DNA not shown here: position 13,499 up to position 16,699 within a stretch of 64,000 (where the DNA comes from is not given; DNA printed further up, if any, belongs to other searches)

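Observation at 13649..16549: Stand-alone 966-aa HelD/UvrD-like ATPase with a novel N-domain and ~90-aa charged coiled coil: candidate new defence or RNAP-acting system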

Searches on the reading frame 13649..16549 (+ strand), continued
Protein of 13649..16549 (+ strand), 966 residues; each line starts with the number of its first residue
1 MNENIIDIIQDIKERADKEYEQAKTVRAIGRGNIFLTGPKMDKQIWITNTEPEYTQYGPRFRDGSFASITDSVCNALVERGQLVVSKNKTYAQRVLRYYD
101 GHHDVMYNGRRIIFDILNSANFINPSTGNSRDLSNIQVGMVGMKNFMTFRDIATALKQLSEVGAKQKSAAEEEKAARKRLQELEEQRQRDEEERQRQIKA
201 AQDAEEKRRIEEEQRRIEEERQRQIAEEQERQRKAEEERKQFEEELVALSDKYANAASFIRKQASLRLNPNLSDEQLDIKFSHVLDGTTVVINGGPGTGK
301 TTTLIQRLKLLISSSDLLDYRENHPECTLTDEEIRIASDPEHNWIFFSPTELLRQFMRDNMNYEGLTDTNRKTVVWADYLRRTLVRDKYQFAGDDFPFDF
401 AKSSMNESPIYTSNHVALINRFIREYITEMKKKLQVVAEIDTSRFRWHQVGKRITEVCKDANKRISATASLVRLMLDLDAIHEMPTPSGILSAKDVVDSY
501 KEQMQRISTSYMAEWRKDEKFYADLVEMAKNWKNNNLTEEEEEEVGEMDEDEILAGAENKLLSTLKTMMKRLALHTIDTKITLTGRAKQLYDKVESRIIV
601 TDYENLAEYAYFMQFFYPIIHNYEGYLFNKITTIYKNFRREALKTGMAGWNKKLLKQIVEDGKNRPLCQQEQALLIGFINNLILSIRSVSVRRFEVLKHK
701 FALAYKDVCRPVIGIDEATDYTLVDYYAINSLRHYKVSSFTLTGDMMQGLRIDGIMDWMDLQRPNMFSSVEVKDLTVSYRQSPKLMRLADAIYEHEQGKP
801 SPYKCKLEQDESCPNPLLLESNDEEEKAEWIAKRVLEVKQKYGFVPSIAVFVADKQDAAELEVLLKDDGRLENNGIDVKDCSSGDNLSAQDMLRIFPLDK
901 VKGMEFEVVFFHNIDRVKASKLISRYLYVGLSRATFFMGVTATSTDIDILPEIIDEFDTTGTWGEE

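Call 77: search_protein_families(library=padloc, proteins=[L036:2475-3377:+, L036:3380-6655:+, L036:6655-7353:+, L036:7353-10052:+, L036:10131-12233:+, L036:12247-15315:+], max_evalue=0.00001)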
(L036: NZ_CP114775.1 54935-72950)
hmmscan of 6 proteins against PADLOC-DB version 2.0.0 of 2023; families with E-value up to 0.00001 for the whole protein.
L036:2475-3377:+ (301 aa): 2 families
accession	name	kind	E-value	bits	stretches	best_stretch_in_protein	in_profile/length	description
PDLC01457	WYL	-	2.4e-21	74.4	1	121-291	122-226/229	"CAS-I,CAS-II,CAS-III,CAS-IV,CAS-V,CAS-VI; associated_signaling"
PDLC01652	WYL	-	5.4e-13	47.6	1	123-261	17-116/162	"CAS-I,CAS-II,CAS-III,CAS-IV,CAS-V,CAS-VI; associated_signaling"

L036:3380-6655:+ (1092 aa): 32 families (the best 25 are shown)
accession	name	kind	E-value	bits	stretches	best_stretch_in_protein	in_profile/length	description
PDLC01075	C3a139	-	2e-124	415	1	180-1088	163-947/948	HKD+Snf2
PDLC02621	DrmD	-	2.2e-33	113.5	1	569-851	388-638/1040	DrmD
PDLC02619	DrmD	-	1.8e-28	97.2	2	665-843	362-540/872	DrmD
PDLC02623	DrmD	-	1e-27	94.3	1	694-873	509-658/1040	DrmD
PDLC02193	PLD_Helicase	-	4.5e-26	89.3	1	678-870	653-833/905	-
PDLC02500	BrxHI|BrxHII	-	2.8e-25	87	1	672-848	435-584/933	BrxHI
PDLC00659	HmaA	-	9.9e-25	84.6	1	578-838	370-612/1176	SNF2 helicase / DEAD-box helicase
PDLC02843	DpdE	-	5e-23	79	2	273-410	179-301/1091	DpdE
PDLC03830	ZacC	-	6.7e-22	75.9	1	354-410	239-292/1019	-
PDLC04556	PDC-M27C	-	1.4e-20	71.3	2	254-315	39-103/892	-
PDLC02840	DpdE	-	2.4e-19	67.2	2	273-409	180-305/1091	DpdE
PDLC02572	DrmA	-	2.6e-19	66.7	1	579-843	395-628/1043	DrmA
PDLC02632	DrmD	-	6.6e-16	55.9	1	579-844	398-632/662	DrmD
PDLC02504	BrxHI|BrxHII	-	2e-15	53.8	1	793-849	537-593/971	BrxHII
PDLC02633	DrmD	-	2.2e-14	50.4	1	793-850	584-642/839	DrmD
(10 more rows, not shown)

L036:6655-7353:+ (233 aa): 0 families

L036:7353-10052:+ (900 aa): 6 families
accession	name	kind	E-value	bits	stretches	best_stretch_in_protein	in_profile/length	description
PDLC00132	GajB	-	2.5e-07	27.7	0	647-727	216-299/625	UrvD helicase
PDLC00103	GajB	-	5.2e-07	27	0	822-877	517-576/612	UrvD helicase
PDLC00114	GajB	-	9.4e-07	25.8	0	648-775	218-348/635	UrvD helicase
PDLC01087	C3a187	-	1.3e-06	25.5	1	647-879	321-545/559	NERD+UvrD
PDLC03802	RTasHel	-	4.3e-06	23.8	0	648-745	195-285/675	DRT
PDLC00121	GajB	-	6.9e-06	22.9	0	646-763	203-321/565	UrvD helicase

L036:10131-12233:+ (701 aa): 22 families
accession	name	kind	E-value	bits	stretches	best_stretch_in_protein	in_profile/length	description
PDLC03634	MTase_III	-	2.6e-228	757.9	1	1-701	2-621/621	Type III methyltransferase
PDLC03641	MTase_III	-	8.6e-92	306.7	1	16-579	19-503/657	Type III methyltransferase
PDLC03637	MTase_III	-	3e-73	245.2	2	16-257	51-268/513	Type III methyltransferase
PDLC03644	MTase_III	-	5e-71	238.1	1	64-524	4-399/542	Type III methyltransferase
PDLC03640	MTase_III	-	3.2e-51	172.5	1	97-513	42-440/654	Type III methyltransferase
PDLC03642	MTase_III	-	4.3e-47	159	3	169-255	131-219/528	Type III methyltransferase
PDLC03636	MTase_III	-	5e-43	145.7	2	174-253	93-174/575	Type III methyltransferase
PDLC03635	MTase_III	-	6e-37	125.7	2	174-253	265-350/708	Type III methyltransferase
PDLC03639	MTase_III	-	8.5e-31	105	3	96-145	85-135/639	Type III methyltransferase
PDLC03643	MTase_III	-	5.5e-29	99.6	2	429-508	193-271/465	Type III methyltransferase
PDLC03354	MTase_II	-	2.1e-27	94.2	1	60-253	23-207/425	Type II methyltransferase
PDLC03278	MTase_II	-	5.3e-27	93.3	2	174-253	43-122/390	Type II methyltransferase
PDLC03646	MTase_III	-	1.5e-25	87.2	2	174-512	518-833/1057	Type III methyltransferase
PDLC03638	MTase_III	-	8.9e-25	85.1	2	175-252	429-510/816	Type III methyltransferase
PDLC03300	MTase_II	-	1.7e-20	71.3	1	97-253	10-163/302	Type II methyltransferase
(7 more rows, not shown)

L036:12247-15315:+ (1023 aa): 4 families
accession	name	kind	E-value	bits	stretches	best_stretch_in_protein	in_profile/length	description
PDLC03647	REase_III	-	0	1102.8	1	1-1022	1-986/989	Type III restriction enzyme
PDLC03649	REase_III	-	2.4e-102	341.5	1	5-1002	7-950/973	Type III restriction enzyme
PDLC03653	REase_III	-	7.4e-08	29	0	516-571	415-470/883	Type III restriction enzyme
PDLC03650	REase_III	-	1e-07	28.8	0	524-572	375-423/898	Type III restriction enzyme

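Call 84: search_protein_families(library=pfam, proteins=[L036:7353-8050:+, L037:7353-8050:+, L036:6655-7353:+, L017:12445-13035:+, L026:12828-13241:+, L015:8919-9464:+, L015:7613-8272:+, L015:8278-8919:+], max_evalue=1)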
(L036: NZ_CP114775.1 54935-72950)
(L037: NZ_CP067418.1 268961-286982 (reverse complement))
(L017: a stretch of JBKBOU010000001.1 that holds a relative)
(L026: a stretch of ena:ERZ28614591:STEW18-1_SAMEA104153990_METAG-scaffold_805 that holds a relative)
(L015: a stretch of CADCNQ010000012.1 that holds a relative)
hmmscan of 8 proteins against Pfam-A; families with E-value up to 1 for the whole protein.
L036:7353-8050:+ (232 aa): 0 families

L037:7353-8050:+ (232 aa): 0 families

L036:6655-7353:+ (233 aa): 2 families
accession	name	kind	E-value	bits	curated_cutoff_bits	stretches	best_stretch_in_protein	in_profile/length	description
PF14335.11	DUF4391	-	4.3e-56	190.8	29.9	1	14-224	1-232/232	Domain of unknown function (DUF4391)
PF17522.7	DUF5446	-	0.33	11.5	26.2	1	193-228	23-58/72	Family of unknown function (DUF5446)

L017:12445-13035:+ (197 aa): 3 families
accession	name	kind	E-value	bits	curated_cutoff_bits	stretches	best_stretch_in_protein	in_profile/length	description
PF08937.16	ThsB_TIR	-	2.3e-09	38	21.2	1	6-105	1-96/100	Thoeris protein ThsB, TIR-like domain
PF13676.11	TIR_2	-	0.022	15.7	28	1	5-105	1-92/122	TIR domain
PF08273.17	Zn_Ribbon_Prim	-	0.064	14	23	1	109-125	19-34/37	Zinc-binding domain of primase-helicase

L026:12828-13241:+ (138 aa): 0 families

L015:8919-9464:+ (182 aa): 1 family
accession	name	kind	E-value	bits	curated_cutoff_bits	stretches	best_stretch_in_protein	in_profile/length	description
PF11213.13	DUF3006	-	0.12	13.1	32.3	1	116-149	9-45/67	Protein of unknown function (DUF3006)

L015:7613-8272:+ (220 aa): 3 families
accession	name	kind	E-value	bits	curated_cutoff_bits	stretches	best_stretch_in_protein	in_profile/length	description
PF13672.11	PP2C_2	-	2.1e-13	50.7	24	1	7-186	4-178/209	Protein phosphatase 2C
PF00481.26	PP2C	-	8e-07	29.4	20.3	1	25-138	31-152/255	Protein phosphatase 2C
PF07228.17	SpoIIE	-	0.024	15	25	1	151-183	101-134/192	Stage II sporulation protein E (SpoIIE)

L015:8278-8919:+ (214 aa): 0 families

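Call 93: fold_search(model_id=the predicted structure, library=viral)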
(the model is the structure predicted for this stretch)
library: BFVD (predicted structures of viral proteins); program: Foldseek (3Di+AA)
matches with E <= 10: 1467; with E <= 0.001: 404
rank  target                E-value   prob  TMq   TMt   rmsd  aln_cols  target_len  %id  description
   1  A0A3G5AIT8            2.0e-12  1.00  0.24  0.24  16.7       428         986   14  DNA 3'-5' helicase [Sylvanvirus sp.]
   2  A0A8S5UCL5            1.2e-11  1.00  0.27  0.45  15.7       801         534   12  REP HELICASE [Siphoviridae sp. ctgN495]
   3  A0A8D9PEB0            1.6e-11  1.00  0.27  0.41  19.2       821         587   11  Helicase [Bacteriophage sp.]
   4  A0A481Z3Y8            2.8e-11  1.00  0.22  0.20  22.6       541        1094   14  UvrD-like helicase [Pithovirus LCPAC102]
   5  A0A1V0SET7            3.8e-11  1.00  0.24  0.31  12.2       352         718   15  DNA 3'-5' helicase [Hokovirus HKV1]
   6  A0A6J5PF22            5.1e-11  1.00  0.29  0.64  15.0       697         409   11  DNA 3'-5' helicase [uncultured Caudovirales phage]
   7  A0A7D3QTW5            8.3e-10  1.00  0.23  0.20   5.9       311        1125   19  DNA 3'-5' helicase [Fadolivirus FV1/VV64]
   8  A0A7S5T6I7            8.3e-10  1.00  0.27  0.48  17.6       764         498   11  (no name in the UniProt tables at hand)
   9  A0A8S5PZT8            1.0e-09  1.00  0.30  0.37  17.1       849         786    9  DNA 3'-5' helicase [Myoviridae sp. ctXwe21]
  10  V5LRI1                1.1e-09  1.00  0.22  0.48   3.8       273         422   16  (no name in the UniProt tables at hand)
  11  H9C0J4                1.4e-09  1.00  0.25  0.45  19.4       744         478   13  (no name in the UniProt tables at hand)
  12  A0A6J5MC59            2.5e-09  1.00  0.26  0.36  19.1       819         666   10  DNA 3'-5' helicase [uncultured Caudovirales phage]
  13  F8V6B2                2.6e-09  1.00  0.22  0.32  23.8       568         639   13  DNA 3'-5' helicase [Acanthamoeba polyphaga mimivirus]
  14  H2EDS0                4.8e-09  1.00  0.23  0.21  22.9       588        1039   13  DNA 3'-5' helicase [Moumouvirus sp. 'Monve']
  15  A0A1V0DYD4            6.1e-09  1.00  0.27  0.44  17.3       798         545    9  ATP-dependent DNA helicase [Dinoroseobacter phage vB_DshS-R5C]
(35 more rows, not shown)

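Call 96: search_protein_families(library=pfam, proteins=[L016:59-2569:+, L016:2694-4460:+, L016:4932-6893:+, L016:7179-8399:+, L016:10883-11707:-, L017:4946-6472:+, L017:6518-7375:+, L017:13038-13919:+, L017:13873-14508:+, L017:851-2398:+], max_evalue=0.001)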
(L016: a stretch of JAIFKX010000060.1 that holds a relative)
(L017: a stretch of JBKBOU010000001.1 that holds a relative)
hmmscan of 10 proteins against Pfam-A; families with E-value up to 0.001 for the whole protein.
L016:59-2569:+ (837 aa): 7 families
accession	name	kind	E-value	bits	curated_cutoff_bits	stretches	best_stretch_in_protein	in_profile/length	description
PF20473.4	MmeI_Mtase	-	1e-100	336.7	27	1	294-551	3-258/259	MmeI, DNA-methyltransferase domain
PF20466.3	MmeI_TRD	-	8.2e-71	238.1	27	1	569-770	2-207/207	MmeI, target recognition domain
PF20465.4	MmeI_hel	-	6.6e-26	91.3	27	1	142-217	1-75/75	MmeI, helicase spacer domain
PF20467.3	MmeI_C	-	3.4e-19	69.3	27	1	773-831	4-62/83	MmeI, C-terminal domain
PF07669.17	Eco57I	-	5.1e-14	53.2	25.3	1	361-503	2-149/171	Eco57I restriction-modification methylase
PF20464.3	MmeI_N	-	3.2e-13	50.8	27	1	38-132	85-181/181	MmeI, N-terminal domain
PF02384.22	N6_Mtase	-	5.6e-07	29.6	20.4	1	306-493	42-186/311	N-6 DNA Methylase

L016:2694-4460:+ (589 aa): 2 families
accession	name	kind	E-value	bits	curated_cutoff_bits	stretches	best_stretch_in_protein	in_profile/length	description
PF13749.12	HATPase_c_4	-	2.6e-13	50.2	26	1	323-402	7-89/89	Putative ATP-dependent DNA helicase recG C-terminal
PF04326.19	SLFN_AlbA_2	-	1.7e-06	29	25.3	1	45-147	19-117/118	Schlafen, AlbA_2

L016:4932-6893:+ (654 aa): 3 families
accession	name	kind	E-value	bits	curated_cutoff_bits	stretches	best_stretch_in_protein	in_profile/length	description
PF00270.35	DEAD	-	1.9e-09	37.9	26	1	28-190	3-157/167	DEAD/DEAH box helicase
PF04851.21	ResIII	-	8.7e-07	29.4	22.5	1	26-191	5-160/164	Type III restriction enzyme, res subunit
PF00271.37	Helicase_C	-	0.00012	22.8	23.5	0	328-378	59-108/110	Helicase conserved C-terminal domain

L016:7179-8399:+ (407 aa): 2 families
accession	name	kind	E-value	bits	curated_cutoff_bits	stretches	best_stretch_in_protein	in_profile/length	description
PF13455.12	MUG113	-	1.4e-12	48.4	22.3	1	190-278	1-73/73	Meiotically up-regulated gene 113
PF10544.15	T5orf172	-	8e-11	42.8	20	1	169-278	1-100/101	T5orf172 domain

L016:10883-11707:- (274 aa): 5 families
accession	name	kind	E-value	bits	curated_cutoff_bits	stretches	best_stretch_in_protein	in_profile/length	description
PF00665.32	rve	-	1.4e-23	83.6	32.6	1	115-210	2-101/102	Integrase core domain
PF13683.12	rve_3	-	1.5e-10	41.1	26.5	1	200-265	2-67/67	Integrase core domain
PF24764.1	rva_4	-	4.2e-10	40.1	26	1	114-227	4-115/194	Integrase core domain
PF13276.12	HTH_21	-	1.3e-09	38.6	28.1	1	42-93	6-59/60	HTH-like domain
PF13610.12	DDE_Tnp_IS240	-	0.0006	20.4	27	1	120-231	3-113/139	DDE domain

L017:4946-6472:+ (509 aa): 4 families
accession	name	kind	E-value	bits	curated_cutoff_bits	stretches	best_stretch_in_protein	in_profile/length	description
PF00135.34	COesterase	-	6e-110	369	27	1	20-491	2-501/515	Carboxylesterase family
PF20434.5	BD-FAE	-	4.5e-09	36.6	26.8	0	116-162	7-57/215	BD-FAE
PF07859.19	Abhydrolase_3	-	1.2e-05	25.7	25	1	189-225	51-87/210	alpha/beta hydrolase fold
PF00326.27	Peptidase_S9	-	0.00023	21.1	22.6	1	178-257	36-108/213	Prolyl oligopeptidase family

L017:6518-7375:+ (286 aa): 5 families
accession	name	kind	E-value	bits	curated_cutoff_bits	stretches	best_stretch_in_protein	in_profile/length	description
PF00561.26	Abhydrolase_1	-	3.3e-19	70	25.8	1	66-171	1-103/245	alpha/beta hydrolase fold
PF12697.13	Abhydrolase_6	-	4.7e-12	47.5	26.3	1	67-272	1-210/217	Alpha/beta hydrolase family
PF12146.15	Hydrolase_4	-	1.1e-11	44.9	27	1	67-165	7-110/239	Serine aminopeptidase, S33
PF00326.27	Peptidase_S9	-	8e-06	25.9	22.6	1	104-275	37-196/213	Prolyl oligopeptidase family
PF03096.20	Ndr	-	0.00028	20.1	23.3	1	83-164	47-132/283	Ndr family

L017:13038-13919:+ (294 aa): 3 families
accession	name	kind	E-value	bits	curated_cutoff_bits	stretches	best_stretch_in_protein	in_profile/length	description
PF18184.6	SLATT_3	-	5.2e-36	124.7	26.3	1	7-163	1-155/155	SMODS and SLOG-associating 2TM effector domain 3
PF18181.6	SLATT_1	-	7.3e-35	120.1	26.3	1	166-288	1-122/122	SMODS and SLOG-associating 2TM effector domain 1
PF14015.11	DUF4231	-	4.3e-14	53.2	24.7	1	14-109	3-98/103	Protein of unknown function (DUF4231)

L017:13873-14508:+ (212 aa): 2 families
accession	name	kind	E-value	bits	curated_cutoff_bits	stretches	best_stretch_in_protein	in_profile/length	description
PF13676.11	TIR_2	-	4.2e-13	50.3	28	1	46-150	1-92/122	TIR domain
PF08937.16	ThsB_TIR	-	8.4e-07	29.8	21.2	1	47-128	1-83/100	Thoeris protein ThsB, TIR-like domain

L017:851-2398:+ (516 aa): 3 families
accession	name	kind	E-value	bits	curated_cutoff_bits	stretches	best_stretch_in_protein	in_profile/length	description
PF01051.27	Rep3_N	-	4.8e-20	72.8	22.4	1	42-186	8-141/141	Initiator Replication protein, WH1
PF21205.3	Rep3_C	-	4e-14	53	21.1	1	200-257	2-58/59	Initiator Rep protein, WH2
PF01476.26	LysM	-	0.00028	21.2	20.9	0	314-338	12-35/43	LysM domain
